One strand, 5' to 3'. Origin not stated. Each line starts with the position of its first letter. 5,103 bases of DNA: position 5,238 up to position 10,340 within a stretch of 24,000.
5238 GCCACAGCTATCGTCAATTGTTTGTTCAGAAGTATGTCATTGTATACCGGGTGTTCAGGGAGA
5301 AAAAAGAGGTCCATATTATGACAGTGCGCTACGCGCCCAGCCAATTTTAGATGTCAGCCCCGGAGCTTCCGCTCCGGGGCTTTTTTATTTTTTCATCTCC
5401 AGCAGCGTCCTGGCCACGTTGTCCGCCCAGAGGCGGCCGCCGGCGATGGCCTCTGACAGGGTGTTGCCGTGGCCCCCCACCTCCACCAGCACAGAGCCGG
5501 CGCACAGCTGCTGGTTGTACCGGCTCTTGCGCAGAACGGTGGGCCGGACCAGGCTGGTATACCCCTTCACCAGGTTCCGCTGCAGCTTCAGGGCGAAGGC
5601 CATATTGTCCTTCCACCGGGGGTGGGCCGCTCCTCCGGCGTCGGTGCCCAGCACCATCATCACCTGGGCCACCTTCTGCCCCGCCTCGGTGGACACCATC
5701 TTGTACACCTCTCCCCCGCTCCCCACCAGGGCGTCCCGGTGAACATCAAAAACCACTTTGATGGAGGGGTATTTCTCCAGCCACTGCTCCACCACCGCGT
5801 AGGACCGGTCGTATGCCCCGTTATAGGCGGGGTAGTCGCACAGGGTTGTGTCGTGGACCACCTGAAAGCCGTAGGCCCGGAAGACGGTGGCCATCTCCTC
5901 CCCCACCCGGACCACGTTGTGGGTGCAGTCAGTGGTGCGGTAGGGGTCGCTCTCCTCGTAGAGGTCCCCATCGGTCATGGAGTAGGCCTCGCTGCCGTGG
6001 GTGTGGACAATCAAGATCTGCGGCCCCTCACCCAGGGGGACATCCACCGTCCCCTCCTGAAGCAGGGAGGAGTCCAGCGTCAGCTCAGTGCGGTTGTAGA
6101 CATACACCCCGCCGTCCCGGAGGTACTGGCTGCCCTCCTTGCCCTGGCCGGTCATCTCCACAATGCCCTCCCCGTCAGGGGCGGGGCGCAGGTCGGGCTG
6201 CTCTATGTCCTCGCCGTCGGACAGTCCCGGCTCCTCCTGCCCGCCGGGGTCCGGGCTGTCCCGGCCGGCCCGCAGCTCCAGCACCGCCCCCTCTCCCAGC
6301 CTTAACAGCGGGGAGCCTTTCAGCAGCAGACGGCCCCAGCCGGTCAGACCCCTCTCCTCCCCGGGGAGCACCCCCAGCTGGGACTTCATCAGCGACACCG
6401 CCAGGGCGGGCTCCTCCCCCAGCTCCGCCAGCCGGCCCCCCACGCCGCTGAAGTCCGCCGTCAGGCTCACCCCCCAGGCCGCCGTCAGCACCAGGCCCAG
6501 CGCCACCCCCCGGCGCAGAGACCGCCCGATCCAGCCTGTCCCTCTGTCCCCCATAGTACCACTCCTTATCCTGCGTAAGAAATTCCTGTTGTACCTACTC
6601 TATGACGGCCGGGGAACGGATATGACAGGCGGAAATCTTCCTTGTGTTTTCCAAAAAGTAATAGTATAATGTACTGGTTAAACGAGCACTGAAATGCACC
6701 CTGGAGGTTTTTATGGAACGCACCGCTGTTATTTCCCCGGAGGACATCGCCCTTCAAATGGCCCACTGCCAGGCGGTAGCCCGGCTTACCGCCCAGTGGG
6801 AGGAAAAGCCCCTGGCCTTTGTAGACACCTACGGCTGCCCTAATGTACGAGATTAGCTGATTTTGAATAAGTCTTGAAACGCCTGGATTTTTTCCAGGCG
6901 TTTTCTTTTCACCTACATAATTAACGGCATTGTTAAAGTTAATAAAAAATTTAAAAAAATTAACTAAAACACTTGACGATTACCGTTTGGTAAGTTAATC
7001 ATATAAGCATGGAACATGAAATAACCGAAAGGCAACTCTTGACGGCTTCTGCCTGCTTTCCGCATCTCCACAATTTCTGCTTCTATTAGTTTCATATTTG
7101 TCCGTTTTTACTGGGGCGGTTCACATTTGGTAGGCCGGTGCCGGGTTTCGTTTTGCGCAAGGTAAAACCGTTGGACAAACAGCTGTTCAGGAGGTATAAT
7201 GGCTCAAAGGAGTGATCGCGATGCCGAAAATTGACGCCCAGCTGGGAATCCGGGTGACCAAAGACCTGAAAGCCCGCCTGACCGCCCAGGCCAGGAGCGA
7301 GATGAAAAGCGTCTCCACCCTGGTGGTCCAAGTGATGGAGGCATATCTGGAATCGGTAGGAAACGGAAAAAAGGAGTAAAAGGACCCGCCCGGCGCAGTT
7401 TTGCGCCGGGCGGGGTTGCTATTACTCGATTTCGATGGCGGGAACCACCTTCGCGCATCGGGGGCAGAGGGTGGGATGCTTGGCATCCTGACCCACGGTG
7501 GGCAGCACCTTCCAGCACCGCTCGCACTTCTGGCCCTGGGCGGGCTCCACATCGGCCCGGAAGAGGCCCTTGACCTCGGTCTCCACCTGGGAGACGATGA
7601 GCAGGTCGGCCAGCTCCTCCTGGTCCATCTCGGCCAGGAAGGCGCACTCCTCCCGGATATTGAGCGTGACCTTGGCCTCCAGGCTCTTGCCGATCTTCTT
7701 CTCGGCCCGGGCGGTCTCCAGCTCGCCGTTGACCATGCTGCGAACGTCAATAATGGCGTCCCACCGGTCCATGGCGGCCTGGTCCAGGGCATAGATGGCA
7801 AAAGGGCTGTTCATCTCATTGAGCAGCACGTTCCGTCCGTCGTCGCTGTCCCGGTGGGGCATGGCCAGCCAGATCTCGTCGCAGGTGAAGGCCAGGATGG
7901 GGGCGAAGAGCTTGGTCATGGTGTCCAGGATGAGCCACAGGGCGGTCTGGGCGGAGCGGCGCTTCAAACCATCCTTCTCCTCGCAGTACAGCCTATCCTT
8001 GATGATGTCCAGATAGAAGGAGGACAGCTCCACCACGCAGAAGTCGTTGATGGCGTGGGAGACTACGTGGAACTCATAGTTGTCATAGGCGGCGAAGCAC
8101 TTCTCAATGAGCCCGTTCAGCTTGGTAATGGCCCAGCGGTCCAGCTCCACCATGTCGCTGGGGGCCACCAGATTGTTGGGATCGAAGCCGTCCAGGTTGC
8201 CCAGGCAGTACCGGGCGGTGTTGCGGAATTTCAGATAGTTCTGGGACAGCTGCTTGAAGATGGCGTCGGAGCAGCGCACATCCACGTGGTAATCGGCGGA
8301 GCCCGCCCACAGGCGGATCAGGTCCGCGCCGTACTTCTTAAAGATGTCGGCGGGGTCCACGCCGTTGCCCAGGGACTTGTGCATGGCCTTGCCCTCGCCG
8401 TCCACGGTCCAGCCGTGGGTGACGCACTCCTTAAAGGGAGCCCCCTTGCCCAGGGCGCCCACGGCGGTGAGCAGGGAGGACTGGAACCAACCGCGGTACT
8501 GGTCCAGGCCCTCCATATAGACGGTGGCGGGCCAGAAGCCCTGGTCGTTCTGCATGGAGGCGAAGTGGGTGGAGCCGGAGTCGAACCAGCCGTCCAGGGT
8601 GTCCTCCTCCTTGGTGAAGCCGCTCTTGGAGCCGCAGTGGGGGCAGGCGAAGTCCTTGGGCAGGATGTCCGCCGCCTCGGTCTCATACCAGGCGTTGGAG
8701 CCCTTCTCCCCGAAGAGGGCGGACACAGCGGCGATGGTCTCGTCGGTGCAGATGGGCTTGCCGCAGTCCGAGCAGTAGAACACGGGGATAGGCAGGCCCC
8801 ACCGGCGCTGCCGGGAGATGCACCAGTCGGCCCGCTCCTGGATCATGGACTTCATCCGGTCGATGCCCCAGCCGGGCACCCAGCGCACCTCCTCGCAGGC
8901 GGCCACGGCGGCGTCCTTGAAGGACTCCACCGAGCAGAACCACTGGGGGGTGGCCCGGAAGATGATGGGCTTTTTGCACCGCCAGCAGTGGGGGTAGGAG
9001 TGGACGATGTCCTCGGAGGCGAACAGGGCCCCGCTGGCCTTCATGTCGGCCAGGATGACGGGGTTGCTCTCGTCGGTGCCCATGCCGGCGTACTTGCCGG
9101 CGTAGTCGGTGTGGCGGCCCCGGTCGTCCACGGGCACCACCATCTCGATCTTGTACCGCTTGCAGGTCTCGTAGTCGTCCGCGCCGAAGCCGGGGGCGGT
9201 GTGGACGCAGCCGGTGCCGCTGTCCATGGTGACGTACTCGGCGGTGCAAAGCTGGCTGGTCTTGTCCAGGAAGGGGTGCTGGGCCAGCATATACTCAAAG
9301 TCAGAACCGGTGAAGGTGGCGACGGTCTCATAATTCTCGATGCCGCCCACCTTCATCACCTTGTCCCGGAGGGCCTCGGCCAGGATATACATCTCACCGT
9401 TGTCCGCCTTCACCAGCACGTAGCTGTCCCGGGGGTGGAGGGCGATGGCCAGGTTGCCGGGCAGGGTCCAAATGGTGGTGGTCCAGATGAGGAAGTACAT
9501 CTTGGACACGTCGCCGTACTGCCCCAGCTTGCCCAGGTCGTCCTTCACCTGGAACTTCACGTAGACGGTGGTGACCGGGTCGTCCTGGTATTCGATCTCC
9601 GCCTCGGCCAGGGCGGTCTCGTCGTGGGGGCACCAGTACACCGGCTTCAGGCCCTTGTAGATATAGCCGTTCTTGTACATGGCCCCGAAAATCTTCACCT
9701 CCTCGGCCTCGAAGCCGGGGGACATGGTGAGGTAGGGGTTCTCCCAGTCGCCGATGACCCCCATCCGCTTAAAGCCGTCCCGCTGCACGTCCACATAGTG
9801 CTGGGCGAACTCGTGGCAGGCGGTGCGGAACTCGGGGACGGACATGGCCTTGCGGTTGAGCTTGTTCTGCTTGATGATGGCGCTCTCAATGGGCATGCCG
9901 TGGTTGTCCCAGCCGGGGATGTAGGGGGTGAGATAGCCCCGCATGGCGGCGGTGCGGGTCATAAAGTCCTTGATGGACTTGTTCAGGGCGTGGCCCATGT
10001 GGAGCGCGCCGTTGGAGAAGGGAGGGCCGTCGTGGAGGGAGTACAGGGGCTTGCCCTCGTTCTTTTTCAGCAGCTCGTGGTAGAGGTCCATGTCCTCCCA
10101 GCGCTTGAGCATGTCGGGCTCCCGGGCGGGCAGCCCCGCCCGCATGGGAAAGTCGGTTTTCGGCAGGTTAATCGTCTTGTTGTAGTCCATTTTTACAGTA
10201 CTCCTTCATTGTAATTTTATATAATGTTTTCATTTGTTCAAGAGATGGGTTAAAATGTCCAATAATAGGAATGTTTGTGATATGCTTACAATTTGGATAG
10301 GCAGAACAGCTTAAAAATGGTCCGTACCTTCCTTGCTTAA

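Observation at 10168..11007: Low-GC zinc-ribbon ORF inserted between an Ile T-box riboswitch and ileS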

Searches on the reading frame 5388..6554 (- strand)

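Call 73: search_protein_families(library=pfam, proteins=[window:5388-6554:-], max_evalue=0.01)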
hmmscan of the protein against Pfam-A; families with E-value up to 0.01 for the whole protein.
window:5388-6554:- (389 aa): 1 family
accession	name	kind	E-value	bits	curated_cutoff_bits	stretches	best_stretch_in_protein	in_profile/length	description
PF07454.18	SpoIIP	-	5e-52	177.5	24.4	1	176-379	79-267/269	Stage II sporulation protein P (SpoIIP)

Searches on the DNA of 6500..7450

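Call 98: search_rna_families(source=window, start=6500, end=7450, threshold=evalue, max_evalue=0.1)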
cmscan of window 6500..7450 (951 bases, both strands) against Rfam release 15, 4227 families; matches with E-value up to 0.1: 0.
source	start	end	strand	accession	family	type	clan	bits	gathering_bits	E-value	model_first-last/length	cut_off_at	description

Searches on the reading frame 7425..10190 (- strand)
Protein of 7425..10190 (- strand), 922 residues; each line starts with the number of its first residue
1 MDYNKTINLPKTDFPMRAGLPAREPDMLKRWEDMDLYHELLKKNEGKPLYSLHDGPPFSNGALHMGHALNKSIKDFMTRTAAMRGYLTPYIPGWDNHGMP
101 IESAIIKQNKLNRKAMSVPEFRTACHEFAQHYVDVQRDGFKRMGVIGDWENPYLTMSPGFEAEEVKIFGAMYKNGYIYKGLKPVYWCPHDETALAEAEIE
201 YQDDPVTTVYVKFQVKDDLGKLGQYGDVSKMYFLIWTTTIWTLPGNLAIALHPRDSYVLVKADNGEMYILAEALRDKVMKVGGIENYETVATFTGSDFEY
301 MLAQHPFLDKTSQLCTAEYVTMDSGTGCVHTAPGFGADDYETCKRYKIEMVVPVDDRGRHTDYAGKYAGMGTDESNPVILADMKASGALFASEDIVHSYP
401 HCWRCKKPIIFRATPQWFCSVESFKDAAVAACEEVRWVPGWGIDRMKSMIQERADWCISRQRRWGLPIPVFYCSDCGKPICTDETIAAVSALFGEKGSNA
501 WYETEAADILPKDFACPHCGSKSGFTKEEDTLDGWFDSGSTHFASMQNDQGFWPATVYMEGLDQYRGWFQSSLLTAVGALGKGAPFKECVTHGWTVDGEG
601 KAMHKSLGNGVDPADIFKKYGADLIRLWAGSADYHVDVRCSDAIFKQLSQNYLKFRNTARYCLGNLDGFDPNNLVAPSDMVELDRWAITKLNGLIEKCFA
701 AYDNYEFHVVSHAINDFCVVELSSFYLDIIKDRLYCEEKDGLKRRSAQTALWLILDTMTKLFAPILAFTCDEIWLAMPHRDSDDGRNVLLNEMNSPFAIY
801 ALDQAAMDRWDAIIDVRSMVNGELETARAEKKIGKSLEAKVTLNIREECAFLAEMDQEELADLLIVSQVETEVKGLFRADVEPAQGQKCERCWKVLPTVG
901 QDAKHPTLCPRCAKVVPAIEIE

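Call 7: search_protein_families(library=pfam, proteins=[window:7425-10190:-], max_evalue=1)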
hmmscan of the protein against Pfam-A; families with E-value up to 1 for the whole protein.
window:7425-10190:- (922 aa): 8 families
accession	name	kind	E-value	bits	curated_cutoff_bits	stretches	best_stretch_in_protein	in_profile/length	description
PF00133.28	tRNA-synt_1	-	1.1e-128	429.9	22.7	1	27-640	2-413/414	tRNA synthetases class I (I, L, M and V)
PF08264.19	Anticodon_1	-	1.4e-30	106.6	25.1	1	684-842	1-147/148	Anticodon-binding domain of tRNA ligase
PF09334.17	tRNA-synt_1g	-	4.5e-20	72.2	20.1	2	57-200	8-136/391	tRNA synthetases class I (M)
PF06827.20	zf-FPG_IleRS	-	4.2e-11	42.9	21.3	1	886-915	1-30/30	Zinc finger found in FPG and IleRS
PF13603.12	tRNA-synt_1_2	-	3.3e-06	27.2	25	1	272-362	59-148/185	Leucyl-tRNA synthetase, editing domain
PF01406.26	tRNA-synt_1e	-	0.003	17.4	27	1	590-644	241-295/301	tRNA synthetases class I (C) catalytic domain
PF08273.17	Zn_Ribbon_Prim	-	0.093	13.5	23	0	513-529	3-18/37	Zinc-binding domain of primase-helicase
PF01921.24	tRNA-synt_1f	-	0.1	11.9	27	1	589-658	269-338/360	tRNA synthetases class I (K)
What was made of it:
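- Checked: The ATG is at 10190 and the gene runs to 7422, giving 922 aa with Pfam tRNA-synt_1, Anticodon_1 and zf-FPG_IleRS (call 7).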

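Call 16: find_related_loci(query=window:7425-10190:-, collection=genome_contigs, flank=3000)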
Query window:7425-10190:- (922 aa) in genome_contigs; peptide patterns used: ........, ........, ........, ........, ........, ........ (x = any residue, [..] = any of these).
600 stretches matched a pattern (row limit reached: there are more); 593 encode a relative of the query (tblastn E <= 1e-3); the best 80 are kept; 80 distinct loci.
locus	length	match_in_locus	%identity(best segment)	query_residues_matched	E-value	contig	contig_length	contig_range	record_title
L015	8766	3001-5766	92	1-922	0e+0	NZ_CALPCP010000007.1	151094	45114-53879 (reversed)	Flintibacter muris strain DSM 110149 NODE_7_length_151094_cov_171.109127, whole genome shotgun sequence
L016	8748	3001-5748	93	1-916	0e+0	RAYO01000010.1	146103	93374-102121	Bacterium 1xD42-67 strain 1xD42-67 Scaffold4_1, whole genome shotgun sequence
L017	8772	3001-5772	92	1-922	0e+0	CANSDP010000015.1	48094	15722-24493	MAG TPA_asm: uncultured Firmicutes bacterium isolate SRR17794288_bin.23_metawrap_v1.3_MAG genome assembly, contig: NODE.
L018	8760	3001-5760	92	1-922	0e+0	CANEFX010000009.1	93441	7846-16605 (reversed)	MAG TPA_asm: uncultured Firmicutes bacterium isolate SRR18439535_bin.22_metawrap_v1.3_MAG genome assembly, contig: NODE.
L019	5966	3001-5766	91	1-922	0e+0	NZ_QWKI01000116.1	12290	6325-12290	Pseudoflavonifractor sp. 60 Scaffold31_1, whole genome shotgun sequence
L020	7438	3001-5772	89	1-922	0e+0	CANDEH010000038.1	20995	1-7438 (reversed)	MAG TPA_asm: uncultured Clostridia bacterium isolate ERR6760111_bin.72_metawrap_v1.3_MAG genome assembly, contig: ERZ128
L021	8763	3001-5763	89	1-922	0e+0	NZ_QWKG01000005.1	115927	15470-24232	Colidextribacter sp. OB.20 Scaffold3_1, whole genome shotgun sequence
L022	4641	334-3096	88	1-922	0e+0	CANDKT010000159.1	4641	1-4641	MAG TPA_asm: uncultured Firmicutes bacterium isolate ERR6760081_bin.78_metawrap_v1.3_MAG genome assembly, contig: ERZ128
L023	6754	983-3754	88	1-922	0e+0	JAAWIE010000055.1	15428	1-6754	MAG: Lawsonibacter sp. isolate ABMPRH_160_1 SL341416_scaffold_9323, whole genome shotgun sequence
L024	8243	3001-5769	88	1-922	0e+0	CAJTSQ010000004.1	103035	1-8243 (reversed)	MAG TPA_asm: uncultured Oscillospiraceae bacterium isolate MGBC105408 genome assembly, contig: MGBC105408.4, whole genom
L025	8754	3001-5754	88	1-921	0e+0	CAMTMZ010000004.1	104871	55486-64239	MAG TPA_asm: uncultured Firmicutes bacterium isolate SRR12464007_bin.3_metawrap_v1.3_MAG genome assembly, contig: NODE.4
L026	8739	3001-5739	88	1-916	0e+0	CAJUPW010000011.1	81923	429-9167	MAG TPA_asm: uncultured Oscillospiraceae bacterium isolate MGBC165440 genome assembly, contig: MGBC165440.11, whole geno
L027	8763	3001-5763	87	1-921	0e+0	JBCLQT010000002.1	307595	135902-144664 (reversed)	Oscillospiraceae bacterium 44-5 voucher GPTB0107 scaffold2, whole genome shotgun sequence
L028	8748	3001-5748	85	1-916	0e+0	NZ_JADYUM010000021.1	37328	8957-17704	Pseudoflavonifractor phocaeensis strain An858 An858_NODE_21_length_37328_cov_30.239431_pilon, whole genome shotgun seque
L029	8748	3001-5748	86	1-916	0e+0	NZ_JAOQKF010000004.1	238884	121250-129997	Muriventricola aceti strain H5_61 .14207_7_60.4, whole genome shotgun sequence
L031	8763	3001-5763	84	1-921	0e+0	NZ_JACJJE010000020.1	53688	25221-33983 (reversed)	Pseudoflavonifractor capillosus strain An827 An827_NODE_20_length_53688_cov_72.8783, whole genome shotgun sequence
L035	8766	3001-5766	83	1-922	0e+0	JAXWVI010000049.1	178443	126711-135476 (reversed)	MAG: bacterium isolate P011L1-7 NODE_9_length_178443_cov_13.720727, whole genome shotgun sequence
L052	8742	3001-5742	80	1-916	0e+0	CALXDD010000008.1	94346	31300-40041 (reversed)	MAG: uncultured Oscillospiraceae bacterium isolate BRZ_PD__bin97 genome assembly, contig: BRZ_PD__NODE_261_length_94346_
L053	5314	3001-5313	95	1-771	0e+0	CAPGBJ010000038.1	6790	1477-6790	MAG TPA_asm: uncultured Oscillospiraceae bacterium isolate MGBC162102 genome assembly, contig: MGBC162102.38, whole geno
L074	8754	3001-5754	76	1-921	0e+0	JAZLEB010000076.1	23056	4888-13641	MAG: Candidatus Pelethomonas sp. isolate T1900045024_TC20190017.MAGScoT_cleanbin_000019 SGB_4423_k141_1094182, whole gen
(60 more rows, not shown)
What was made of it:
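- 7422..10190 (-): ileS (IleRS, 922 aa). Call 7; call 16 (70-95% identity to Oscillospiraceae IleRS).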

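Call 22: search_protein_families(library=pfam, proteins=[L016:607-1632:+, L016:1697-2449:+, L016:2465-2965:+, L021:2301-2903:+, L053:809-1693:+, L018:2747-2965:+, L031:2671-2904:+, L035:2702-2905:+, L074:2444-2914:+, L052:1978-2202:+], max_evalue=0.1)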
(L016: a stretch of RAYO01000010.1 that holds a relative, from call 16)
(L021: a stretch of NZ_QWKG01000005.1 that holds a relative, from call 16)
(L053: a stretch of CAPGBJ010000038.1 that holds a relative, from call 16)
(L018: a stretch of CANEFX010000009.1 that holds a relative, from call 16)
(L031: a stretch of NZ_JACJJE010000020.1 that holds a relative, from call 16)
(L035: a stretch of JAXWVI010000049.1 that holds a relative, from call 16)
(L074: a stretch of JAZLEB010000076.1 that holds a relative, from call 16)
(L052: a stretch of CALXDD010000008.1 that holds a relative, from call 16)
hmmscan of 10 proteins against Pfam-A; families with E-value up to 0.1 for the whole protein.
L016:607-1632:+ (342 aa): 1 family
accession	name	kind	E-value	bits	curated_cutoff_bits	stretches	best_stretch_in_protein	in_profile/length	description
PF09234.15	DUF1963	-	1.3e-42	147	23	1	40-341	1-216/216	Domain of unknown function (DUF1963)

L016:1697-2449:+ (251 aa): 0 families

L016:2465-2965:+ (167 aa): 1 family
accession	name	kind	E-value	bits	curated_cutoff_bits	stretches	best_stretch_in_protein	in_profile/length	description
PF15655.11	Imm-NTF2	-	0.00026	21.6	25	1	93-162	61-126/129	NTF2 fold immunity protein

L021:2301-2903:+ (201 aa): 1 family
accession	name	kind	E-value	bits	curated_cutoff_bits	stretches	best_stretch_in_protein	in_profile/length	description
PF15655.11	Imm-NTF2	-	0.0022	18.6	25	1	167-198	97-128/129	NTF2 fold immunity protein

L053:809-1693:+ (295 aa): 1 family
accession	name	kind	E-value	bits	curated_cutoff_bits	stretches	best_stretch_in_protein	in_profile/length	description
PF14132.11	DUF4299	-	6.2e-18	65.9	31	1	143-287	150-292/301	Domain of unknown function (DUF4299)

L018:2747-2965:+ (73 aa): 5 families
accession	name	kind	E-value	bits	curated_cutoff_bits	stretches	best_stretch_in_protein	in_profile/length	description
PF20097.4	DUF6487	-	1.2e-09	38.9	24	1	3-73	1-66/67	Domain of unknown function (DUF6487)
PF24460.1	DUF7575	-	0.0076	16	28.5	1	2-14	5-17/28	Domain of unknown function (DUF7575)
PF14803.11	Zn_ribbon_Nudix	-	0.019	15.3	25.6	0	3-12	3-12/34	Nudix N-terminal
PF13248.11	Zn_ribbon_3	-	0.042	13.8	27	0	2-8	4-10/26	zinc-ribbon domain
PF13453.11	Zn_ribbon_TFIIB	-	0.084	12.7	22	0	2-12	1-11/41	Transcription factor zinc-finger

L031:2671-2904:+ (78 aa): 3 families
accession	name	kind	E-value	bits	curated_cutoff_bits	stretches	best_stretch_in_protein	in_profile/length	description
PF20097.4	DUF6487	-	1.2e-10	42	24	1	3-76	1-66/67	Domain of unknown function (DUF6487)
PF13240.11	Zn_Ribbon_1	-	0.016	15.4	25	1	3-15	2-14/23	zinc-ribbon domain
PF24066.1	Hisat_C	-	0.019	15.3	27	1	12-60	29-78/124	Histidine N-acetyltransferase, C-terminal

L035:2702-2905:+ (68 aa): 1 family
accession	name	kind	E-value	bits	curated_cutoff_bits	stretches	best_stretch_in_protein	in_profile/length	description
PF20097.4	DUF6487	-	9.2e-12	45.6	24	1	6-67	1-64/67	Domain of unknown function (DUF6487)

L074:2444-2914:+ (157 aa): 1 family
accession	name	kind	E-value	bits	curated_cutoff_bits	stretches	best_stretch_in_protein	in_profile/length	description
PF15610.12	PRTase_3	-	0.05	13.4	28.7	1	3-99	25-113/264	PRTase ComF-like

L052:1978-2202:+ (75 aa): 9 families
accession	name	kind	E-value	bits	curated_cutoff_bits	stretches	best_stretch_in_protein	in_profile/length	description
PF12844.13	HTH_19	-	1.2e-10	41.6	30.2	1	8-66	1-59/64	Helix-turn-helix domain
PF01381.28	HTH_3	-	1.4e-10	41.5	23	1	13-65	3-55/55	Helix-turn-helix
PF13560.12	HTH_31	-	1.2e-08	35.5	27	1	7-63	2-59/64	Helix-turn-helix domain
PF13443.12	HTH_26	-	0.00015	22.3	22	1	10-69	1-61/63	Cro/C1-type HTH DNA-binding domain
PF08667.16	BetR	-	0.00016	22.2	21.6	1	13-71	16-74/148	BetR domain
PF13744.12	HTH_37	-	0.0025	18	27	1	10-50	22-63/80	Helix-turn-helix domain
PF07022.19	Phage_CI_repr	-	0.0028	18.4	22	1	20-69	13-61/65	Bacteriophage CI repressor helix-turn-helix domain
PF16469.10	NPA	-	0.0062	17.6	27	1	2-57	66-121/123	Nematode polyprotein allergen ABA-1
PF15731.11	MqsA_antitoxin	-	0.078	13.5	30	1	8-53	71-116/131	Antitoxin component of bacterial toxin-antitoxin system, MqsA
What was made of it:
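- The Imm-NTF2 hits are below Pfam's cut-off (call 22).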

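Call 73: search_protein_families(library=pfam, proteins=[L015:1724-2080:+, L074:2444-2914:+], max_evalue=0.01)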
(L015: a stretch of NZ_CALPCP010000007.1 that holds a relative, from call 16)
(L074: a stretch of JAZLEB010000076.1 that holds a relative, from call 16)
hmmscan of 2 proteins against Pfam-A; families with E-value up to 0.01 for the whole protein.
L015:1724-2080:+ (119 aa): 1 family
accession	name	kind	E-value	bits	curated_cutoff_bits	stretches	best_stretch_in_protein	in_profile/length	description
PF15595.11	Imm51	-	1.5e-25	89.5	29.8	1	12-113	8-103/104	Immunity protein 51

L074:2444-2914:+ (157 aa): 0 families
